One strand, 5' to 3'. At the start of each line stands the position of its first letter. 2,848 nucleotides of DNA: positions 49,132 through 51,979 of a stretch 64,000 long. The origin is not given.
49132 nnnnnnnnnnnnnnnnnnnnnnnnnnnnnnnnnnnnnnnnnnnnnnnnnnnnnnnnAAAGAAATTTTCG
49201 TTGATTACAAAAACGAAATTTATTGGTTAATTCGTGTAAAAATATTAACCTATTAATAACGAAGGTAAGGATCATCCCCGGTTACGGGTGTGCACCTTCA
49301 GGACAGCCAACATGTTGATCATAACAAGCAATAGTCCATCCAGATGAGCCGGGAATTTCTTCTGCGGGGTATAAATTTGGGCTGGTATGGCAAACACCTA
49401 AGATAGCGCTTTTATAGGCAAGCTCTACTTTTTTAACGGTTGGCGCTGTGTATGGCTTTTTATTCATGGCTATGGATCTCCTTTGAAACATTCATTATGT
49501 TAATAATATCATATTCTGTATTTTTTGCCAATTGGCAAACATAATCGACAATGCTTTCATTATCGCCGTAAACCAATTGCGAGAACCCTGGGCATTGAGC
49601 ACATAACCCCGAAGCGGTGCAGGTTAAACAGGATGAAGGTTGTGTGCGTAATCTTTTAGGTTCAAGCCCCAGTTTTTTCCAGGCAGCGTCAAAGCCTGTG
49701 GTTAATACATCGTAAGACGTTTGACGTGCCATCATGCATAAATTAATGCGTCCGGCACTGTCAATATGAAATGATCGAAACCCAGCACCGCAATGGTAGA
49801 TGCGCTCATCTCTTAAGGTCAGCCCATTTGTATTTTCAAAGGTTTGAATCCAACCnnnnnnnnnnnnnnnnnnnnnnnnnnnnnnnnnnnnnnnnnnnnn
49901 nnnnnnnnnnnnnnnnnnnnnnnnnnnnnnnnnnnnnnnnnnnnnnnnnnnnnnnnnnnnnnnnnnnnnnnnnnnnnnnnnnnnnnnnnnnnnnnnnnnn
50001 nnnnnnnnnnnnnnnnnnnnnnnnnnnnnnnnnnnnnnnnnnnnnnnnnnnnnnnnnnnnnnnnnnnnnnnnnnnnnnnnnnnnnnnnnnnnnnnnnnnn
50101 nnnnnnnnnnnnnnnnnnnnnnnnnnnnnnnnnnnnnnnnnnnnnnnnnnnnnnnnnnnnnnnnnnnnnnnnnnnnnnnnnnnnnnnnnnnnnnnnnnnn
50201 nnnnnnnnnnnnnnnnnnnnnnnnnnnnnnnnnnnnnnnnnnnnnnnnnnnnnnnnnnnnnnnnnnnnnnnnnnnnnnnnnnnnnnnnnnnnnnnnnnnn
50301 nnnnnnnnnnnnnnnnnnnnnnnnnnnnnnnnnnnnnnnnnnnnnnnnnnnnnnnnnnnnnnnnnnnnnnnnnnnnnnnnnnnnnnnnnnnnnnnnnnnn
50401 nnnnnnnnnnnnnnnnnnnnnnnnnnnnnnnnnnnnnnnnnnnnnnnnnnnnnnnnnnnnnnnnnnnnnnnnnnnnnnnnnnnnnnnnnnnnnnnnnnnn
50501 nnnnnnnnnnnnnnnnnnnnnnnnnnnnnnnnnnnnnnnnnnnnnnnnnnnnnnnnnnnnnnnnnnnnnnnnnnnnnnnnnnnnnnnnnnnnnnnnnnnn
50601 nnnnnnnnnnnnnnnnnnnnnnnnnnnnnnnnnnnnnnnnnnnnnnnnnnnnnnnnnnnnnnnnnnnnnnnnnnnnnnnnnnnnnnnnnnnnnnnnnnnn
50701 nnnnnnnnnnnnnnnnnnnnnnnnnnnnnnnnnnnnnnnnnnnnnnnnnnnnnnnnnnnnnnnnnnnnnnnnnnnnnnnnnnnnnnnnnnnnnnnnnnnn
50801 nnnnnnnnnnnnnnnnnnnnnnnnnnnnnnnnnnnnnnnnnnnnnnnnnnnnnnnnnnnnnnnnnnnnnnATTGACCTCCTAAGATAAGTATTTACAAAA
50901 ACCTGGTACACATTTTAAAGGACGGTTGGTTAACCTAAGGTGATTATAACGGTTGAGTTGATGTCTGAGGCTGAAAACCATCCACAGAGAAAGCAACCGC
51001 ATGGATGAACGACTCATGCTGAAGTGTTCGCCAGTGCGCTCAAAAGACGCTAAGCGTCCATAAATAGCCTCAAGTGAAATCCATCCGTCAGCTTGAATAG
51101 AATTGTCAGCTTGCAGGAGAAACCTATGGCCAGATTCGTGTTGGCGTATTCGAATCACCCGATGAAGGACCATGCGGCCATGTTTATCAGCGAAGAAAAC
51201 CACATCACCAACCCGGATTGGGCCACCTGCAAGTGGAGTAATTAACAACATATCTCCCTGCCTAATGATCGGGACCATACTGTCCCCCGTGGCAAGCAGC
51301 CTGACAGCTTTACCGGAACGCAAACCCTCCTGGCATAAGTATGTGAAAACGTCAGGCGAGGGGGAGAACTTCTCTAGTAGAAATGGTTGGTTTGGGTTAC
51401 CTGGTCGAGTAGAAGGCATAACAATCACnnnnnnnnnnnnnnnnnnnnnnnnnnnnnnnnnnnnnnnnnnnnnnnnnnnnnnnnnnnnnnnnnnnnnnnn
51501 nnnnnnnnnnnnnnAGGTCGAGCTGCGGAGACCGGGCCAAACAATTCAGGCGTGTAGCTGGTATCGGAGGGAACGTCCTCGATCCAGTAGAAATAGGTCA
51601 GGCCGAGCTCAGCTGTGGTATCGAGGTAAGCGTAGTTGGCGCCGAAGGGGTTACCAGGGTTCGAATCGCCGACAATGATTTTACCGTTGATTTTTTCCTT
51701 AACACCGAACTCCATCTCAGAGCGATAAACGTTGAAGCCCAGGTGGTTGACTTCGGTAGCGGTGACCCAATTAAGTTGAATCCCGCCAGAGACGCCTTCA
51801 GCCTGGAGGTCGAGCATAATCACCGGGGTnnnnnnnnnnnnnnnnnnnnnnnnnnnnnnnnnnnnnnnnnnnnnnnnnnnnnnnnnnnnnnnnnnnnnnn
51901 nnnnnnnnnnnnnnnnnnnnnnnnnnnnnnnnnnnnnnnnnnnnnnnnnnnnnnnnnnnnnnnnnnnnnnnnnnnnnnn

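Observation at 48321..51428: Unclassified RiPP-like cassette inside an exopolysaccharide locus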

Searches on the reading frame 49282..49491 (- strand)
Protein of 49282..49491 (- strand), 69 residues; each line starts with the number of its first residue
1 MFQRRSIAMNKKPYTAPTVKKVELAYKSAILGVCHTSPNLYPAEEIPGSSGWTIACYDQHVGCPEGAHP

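Call 3: search_protein_families(library=pfam, proteins=[window:49282-49491:-], max_evalue=0.01)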
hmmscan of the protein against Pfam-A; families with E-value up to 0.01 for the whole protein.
window:49282-49491:- (69 aa): 0 families

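Call 4: search_protein_families(library=ncbifam, proteins=[window:49282-49491:-], max_evalue=0.01)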
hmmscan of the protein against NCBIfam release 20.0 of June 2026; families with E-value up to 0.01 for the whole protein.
window:49282-49491:- (69 aa): 0 families

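Call 34: find_homologous_proteins(query=window:49285-49467:-, max_evalue=0.001)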
Query seq(61 aa) (61 aa): 3 proteins with E <= 0.001 among 3 candidates.
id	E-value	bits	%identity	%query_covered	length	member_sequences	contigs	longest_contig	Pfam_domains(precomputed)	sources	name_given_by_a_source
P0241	2.9e-36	139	100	100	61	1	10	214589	-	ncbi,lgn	-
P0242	2.8e-27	111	85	100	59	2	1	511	-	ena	-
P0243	1.2e-18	84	71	100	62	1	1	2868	-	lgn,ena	-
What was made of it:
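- Tried and rejected: It found only 3 near-identical peptides (call 34).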

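Call 54: find_encoding_contigs(protein=P0241, flank=500, max_places=4)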
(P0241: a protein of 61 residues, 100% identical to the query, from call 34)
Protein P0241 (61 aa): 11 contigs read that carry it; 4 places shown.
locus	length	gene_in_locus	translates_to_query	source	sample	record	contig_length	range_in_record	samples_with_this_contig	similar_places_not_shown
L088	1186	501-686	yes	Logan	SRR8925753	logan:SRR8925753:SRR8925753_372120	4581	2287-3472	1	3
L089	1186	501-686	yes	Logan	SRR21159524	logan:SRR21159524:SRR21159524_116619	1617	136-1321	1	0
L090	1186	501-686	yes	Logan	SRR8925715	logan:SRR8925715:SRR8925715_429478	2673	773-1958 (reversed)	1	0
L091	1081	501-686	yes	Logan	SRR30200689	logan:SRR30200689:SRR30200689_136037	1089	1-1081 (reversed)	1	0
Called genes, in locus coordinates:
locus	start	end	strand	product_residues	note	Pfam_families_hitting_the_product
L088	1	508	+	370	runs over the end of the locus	PF04055:Radical_SAM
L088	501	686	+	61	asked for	-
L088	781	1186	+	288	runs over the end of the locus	PF27840:ScmC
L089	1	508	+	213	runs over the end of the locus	?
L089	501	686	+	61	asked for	-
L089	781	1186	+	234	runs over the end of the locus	?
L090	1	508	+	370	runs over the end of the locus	PF04055:Radical_SAM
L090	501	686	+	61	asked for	-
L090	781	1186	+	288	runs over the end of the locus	PF27840:ScmC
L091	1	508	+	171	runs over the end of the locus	?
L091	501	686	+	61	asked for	-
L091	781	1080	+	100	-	?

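Call 73: search_protein_representatives(protein=window:49285-49467:-)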
Query: 61 residues. Proteins with E-value up to 0.001 (for the whole library): 17; up to 1e-10: 2; up to 1e-30: 0. The best 17 are listed.
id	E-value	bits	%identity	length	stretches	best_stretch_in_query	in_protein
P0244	1.2e-16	76.0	65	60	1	1-57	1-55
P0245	5.2e-15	70.8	26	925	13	20-54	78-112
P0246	1.3e-07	47.5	34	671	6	18-49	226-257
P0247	4.1e-07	45.9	61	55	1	1-38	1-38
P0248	1.6e-06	44.1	56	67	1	1-50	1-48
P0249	6.7e-06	42.1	59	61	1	2-42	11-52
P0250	7.3e-06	42.0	61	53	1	1-36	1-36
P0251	2.4e-05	40.4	53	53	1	1-36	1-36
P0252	3.2e-05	39.9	47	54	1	1-49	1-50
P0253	5.6e-05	39.2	59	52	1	1-40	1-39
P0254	1.5e-04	37.8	50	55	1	2-49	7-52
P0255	1.6e-04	37.7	56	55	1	1-36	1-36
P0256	2.1e-04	37.4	49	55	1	1-37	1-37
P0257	3.5e-04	36.7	47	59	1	2-50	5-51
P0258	7.0e-04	35.7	63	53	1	1-35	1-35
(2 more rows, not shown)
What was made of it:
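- Tried and rejected: The exhaustive search found 15 more (call 73).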

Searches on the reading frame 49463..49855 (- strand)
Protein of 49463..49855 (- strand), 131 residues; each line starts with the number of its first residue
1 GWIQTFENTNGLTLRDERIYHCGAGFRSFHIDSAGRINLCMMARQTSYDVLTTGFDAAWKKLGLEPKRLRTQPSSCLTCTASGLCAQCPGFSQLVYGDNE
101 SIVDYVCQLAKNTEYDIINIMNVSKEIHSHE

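Call 84: search_protein_families(library=pfam, proteins=[window:49463-49855:-], max_evalue=10)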
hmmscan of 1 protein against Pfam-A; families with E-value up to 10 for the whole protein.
window:49463-49855:- (131 aa): 1 family
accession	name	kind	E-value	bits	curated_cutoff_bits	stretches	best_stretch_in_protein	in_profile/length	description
PF13186.11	SPASM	-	0.016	15.9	21.5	1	22-79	1-66/67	Iron-sulfur cluster-binding domain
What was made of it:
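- On RiPP system with recognition element and rSAM/SPASM maturase (generic kind): Pfam PF13186 alone is below cut-off (15.9 against 21.5, call 84).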

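Call 85: search_protein_families(library=ncbifam, proteins=[window:49463-49855:-], max_evalue=10)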
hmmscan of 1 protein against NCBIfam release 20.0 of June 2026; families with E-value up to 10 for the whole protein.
window:49463-49855:- (131 aa): 6 families
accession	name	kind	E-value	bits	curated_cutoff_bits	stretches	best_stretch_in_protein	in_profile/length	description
TIGR04085.1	rSAM_more_4Fe4S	domain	2.8e-06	27.7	27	1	22-107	1-93/93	SPASM domain-containing protein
TIGR04084.1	rSAM_AF0577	subfamily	3.9e-05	22.8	225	1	16-120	218-316/347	TIGR04084 family radical SAM/SPASM domain-containing protein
TIGR03906.1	quino_hemo_SAM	equivalog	4.8e-05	22.2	453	1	17-111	340-437/467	quinohemoprotein amine dehydrogenase maturation protein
NF047865.1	rSAM_PapB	equivalog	0.0025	17.1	340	1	15-97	240-325/330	PapB family radical SAM/SPASM ranthipeptide maturase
TIGR04082.1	rSAM_for_selen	equivalog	0.0054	15.5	350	1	20-91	430-499/516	thio(seleno)oxazole modification radical SAM maturase SbtM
TIGR04055.1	rSAM_NirJ2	equivalog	0.017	14.6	500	1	11-92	227-307/326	putative heme d1 biosynthesis radical SAM protein NirJ2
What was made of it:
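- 49460..50572 (-): Radical SAM enzyme with a full SPASM domain (370 aa). TIGR04085 SPASM scores 27.7 bits against 27 on the C-terminal 131 aa (call 85).
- On RiPP system with recognition element and rSAM/SPASM maturase (generic kind): TIGR04085 scores 27.7 against 27 (call 85).
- Checked: TIGR04085 (SPASM) scores 27.7 bits against a cut-off of 27 (call 85).
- The SPASM region has weak similarity to QhpD (TIGR03906, E 4.8e-5, call 85).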

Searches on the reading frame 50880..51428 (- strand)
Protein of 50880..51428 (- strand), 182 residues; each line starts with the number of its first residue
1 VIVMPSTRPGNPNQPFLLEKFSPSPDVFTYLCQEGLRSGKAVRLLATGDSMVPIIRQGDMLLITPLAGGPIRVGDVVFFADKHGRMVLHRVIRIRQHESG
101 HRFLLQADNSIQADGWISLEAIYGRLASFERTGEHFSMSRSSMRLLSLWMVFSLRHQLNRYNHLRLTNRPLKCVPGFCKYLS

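Call 3: search_protein_families(library=pfam, proteins=[window:50880-51428:-], max_evalue=0.01)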
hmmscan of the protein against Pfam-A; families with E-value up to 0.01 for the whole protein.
window:50880-51428:- (182 aa): 1 family
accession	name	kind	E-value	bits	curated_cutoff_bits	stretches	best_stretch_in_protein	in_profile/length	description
PF00717.28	Peptidase_S24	-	7.2e-07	29.4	23.3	1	37-112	31-98/116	Peptidase S24-like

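Call 4: search_protein_families(library=ncbifam, proteins=[window:50880-51428:-], max_evalue=0.01)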
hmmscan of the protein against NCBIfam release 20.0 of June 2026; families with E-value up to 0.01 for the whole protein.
window:50880-51428:- (182 aa): 3 families
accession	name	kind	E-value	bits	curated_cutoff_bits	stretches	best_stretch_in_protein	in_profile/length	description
TIGR02228.1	sigpep_I_arch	equivalog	1.4e-12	47.8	51.85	1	46-129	36-121/158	signal peptidase I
NF046067.1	SigPepSipWBacil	equivalog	0.00035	20.2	190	1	49-114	46-112/189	signal peptidase I SipW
TIGR02227.1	sigpep_I_bact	equivalog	0.0035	17.2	47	1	47-92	26-75/162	signal peptidase I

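Call 27: search_solved_structures(query=window:50880-51428:-, max_evalue=1, show_alignments=2)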
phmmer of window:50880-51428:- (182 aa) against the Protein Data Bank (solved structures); distinct sequences matched with E-value up to 1: 4.
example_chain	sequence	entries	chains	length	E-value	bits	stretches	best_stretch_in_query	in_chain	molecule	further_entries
7p2p_A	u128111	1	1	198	8.8e-09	38.4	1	45-114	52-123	Signal peptidase complex catalytic subunit SEC11A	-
9rjb_A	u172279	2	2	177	1.6e-08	37.5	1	46-114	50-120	Signal peptidase complex catalytic subunit SEC11A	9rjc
7p2q_A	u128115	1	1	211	2.4e-07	33.7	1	45-114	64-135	Signal peptidase complex catalytic subunit SEC11C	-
6wxr_A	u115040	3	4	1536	0.59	12.8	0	73-137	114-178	Dual oxidase 1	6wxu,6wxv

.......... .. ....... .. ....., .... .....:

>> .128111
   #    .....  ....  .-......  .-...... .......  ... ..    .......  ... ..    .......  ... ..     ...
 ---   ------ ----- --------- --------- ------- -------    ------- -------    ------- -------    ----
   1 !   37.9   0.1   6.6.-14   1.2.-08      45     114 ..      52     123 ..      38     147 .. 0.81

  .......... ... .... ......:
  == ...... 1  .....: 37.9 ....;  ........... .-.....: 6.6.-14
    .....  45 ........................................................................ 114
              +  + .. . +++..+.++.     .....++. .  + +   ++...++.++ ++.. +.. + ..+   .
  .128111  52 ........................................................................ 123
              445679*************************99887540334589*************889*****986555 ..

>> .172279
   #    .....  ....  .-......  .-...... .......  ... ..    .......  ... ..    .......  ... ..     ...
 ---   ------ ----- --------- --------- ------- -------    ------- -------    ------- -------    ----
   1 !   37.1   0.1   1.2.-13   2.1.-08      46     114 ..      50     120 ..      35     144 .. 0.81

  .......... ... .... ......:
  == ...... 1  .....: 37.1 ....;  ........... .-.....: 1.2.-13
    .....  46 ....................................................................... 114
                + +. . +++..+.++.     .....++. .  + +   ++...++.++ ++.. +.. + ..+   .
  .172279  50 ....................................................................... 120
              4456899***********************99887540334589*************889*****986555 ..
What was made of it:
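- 50880..51428 (-): Soluble Sec11/SipW-type (S26B-like) serine peptidase; proposed leader peptidase. It aligns to human SEC11A (7p2p, E 8.8e-9) with GDSMVP, LHRV and ADNS..D in register (call 27).
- Closest known: Sec11/SipW. Same: The catalytic Ser-His-Asp and the surrounding motifs align to human SEC11A (call 27).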

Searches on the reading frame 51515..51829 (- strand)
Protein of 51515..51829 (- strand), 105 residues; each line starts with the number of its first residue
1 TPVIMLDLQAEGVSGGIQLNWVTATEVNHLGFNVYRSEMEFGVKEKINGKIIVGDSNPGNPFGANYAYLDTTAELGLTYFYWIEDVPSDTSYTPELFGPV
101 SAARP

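Call 75: predict_structure(alignment_id=A4)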
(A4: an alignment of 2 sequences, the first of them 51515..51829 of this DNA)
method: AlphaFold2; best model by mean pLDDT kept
length: 105 residues; sequences in the alignment: 2
mean_pLDDT: 37.7   pTM: 0.24
mean pLDDT of the five models: 37.7, 36.3, 35.5, 35.3, 34.1
residues with pLDDT >= 90: 0; 70-90: 0; 50-70: 2; < 50: 103
segments of 3 or more residues with pLDDT < 50: 1-52, 54-66, 68-105
pLDDT, mean of each block of 10 residues (from residue 1): 33 32 37 35 45 46 45 41 39 31 25
secondary structure, 60 per line:
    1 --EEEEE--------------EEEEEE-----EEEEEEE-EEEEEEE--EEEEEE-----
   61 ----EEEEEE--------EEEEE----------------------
elements in order: E3-7 E22-27 E33-39 E41-47 E50-55 E65-70 E79-83
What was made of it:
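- Tried and rejected: The AlphaFold model had pLDDT 37.7 from a two-sequence alignment, so it was unusable and no fold search was run (call 75).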
